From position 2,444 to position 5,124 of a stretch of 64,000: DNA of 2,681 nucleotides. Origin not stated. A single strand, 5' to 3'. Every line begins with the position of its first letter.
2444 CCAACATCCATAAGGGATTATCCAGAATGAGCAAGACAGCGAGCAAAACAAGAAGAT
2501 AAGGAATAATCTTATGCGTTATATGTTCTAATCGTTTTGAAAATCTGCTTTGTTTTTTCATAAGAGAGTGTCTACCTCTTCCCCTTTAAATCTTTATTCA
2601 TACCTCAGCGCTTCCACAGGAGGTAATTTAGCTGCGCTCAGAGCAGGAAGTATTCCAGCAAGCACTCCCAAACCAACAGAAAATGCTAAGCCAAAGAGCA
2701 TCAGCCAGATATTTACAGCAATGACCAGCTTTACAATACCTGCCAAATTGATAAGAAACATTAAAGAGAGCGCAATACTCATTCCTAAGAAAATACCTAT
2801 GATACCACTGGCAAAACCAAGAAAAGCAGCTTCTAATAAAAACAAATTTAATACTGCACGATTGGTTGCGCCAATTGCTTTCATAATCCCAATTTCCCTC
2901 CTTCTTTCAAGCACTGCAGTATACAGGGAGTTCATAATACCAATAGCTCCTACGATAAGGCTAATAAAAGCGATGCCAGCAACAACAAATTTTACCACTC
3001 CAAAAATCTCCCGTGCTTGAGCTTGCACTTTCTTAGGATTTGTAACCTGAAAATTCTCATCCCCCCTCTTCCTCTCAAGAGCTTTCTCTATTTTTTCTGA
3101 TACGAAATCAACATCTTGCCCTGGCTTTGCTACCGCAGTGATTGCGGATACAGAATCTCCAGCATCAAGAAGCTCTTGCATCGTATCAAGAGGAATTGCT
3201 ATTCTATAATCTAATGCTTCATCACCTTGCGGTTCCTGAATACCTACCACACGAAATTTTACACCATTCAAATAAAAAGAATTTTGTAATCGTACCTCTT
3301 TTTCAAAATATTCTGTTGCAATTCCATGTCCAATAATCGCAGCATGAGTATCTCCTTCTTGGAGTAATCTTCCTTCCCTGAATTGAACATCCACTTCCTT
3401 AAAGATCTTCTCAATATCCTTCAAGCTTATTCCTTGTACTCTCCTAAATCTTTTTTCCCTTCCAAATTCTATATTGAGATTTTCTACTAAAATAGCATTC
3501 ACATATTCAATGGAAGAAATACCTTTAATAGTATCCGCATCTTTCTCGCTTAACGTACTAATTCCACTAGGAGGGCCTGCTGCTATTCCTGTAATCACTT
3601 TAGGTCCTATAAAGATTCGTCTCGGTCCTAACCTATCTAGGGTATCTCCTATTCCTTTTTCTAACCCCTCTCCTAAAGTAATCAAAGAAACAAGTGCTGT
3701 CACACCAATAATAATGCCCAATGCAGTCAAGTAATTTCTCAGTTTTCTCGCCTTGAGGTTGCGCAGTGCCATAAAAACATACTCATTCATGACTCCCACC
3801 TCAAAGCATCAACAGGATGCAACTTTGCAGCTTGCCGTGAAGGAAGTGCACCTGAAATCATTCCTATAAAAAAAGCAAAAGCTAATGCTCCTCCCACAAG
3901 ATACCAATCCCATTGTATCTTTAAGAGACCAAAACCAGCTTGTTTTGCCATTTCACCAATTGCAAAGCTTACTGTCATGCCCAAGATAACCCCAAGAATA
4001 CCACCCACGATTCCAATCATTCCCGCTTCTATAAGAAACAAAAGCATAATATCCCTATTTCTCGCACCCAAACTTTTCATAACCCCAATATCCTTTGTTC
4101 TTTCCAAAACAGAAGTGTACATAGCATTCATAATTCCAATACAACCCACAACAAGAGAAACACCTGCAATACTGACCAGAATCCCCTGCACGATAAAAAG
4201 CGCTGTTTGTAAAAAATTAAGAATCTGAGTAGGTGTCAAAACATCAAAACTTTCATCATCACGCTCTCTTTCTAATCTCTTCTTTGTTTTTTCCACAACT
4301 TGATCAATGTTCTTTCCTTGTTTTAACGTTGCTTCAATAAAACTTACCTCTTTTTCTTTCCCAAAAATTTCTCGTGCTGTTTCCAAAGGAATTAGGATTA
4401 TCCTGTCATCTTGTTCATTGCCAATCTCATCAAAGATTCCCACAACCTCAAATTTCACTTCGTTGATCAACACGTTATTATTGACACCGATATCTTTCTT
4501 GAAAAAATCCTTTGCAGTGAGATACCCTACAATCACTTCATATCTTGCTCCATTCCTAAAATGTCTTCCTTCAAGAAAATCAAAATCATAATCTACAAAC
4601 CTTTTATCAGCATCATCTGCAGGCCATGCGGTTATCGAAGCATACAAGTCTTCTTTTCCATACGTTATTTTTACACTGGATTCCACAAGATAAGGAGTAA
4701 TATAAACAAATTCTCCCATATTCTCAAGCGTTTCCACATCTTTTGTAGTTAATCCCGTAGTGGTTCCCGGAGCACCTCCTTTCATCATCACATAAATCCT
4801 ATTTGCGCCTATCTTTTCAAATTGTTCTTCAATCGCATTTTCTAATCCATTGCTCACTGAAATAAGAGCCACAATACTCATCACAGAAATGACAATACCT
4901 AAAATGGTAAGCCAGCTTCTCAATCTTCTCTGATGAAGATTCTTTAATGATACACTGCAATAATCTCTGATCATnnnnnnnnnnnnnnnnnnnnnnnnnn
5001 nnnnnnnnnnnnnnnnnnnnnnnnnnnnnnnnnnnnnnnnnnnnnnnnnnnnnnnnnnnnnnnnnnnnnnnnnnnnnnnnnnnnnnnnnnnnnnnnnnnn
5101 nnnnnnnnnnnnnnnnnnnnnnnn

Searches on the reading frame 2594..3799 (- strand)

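Call 24: search_protein_families(library=pfam, proteins=[window:2594-3799:-], max_evalue=0.0001)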
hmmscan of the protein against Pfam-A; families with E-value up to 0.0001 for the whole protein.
window:2594-3799:- (401 aa): 2 families
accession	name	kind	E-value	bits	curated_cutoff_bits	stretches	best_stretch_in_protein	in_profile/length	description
PF12704.14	MacB_PCD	-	3.1e-26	93.4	27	1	24-239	3-206/207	MacB-like periplasmic core domain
PF02687.27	FtsX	-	6.1e-19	68.7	25.5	1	276-394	3-120/120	FtsX-like permease C-terminal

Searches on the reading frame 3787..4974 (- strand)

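Call 24: search_protein_families(library=pfam, proteins=[window:3787-4974:-], max_evalue=0.0001)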
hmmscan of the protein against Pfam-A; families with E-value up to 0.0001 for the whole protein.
window:3787-4974:- (395 aa): 2 families
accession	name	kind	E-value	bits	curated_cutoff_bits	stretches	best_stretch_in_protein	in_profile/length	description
PF12704.14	MacB_PCD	-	1.8e-31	110.5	27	1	20-231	1-205/207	MacB-like periplasmic core domain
PF02687.27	FtsX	-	7.6e-22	78.1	25.5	1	268-387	2-120/120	FtsX-like permease C-terminal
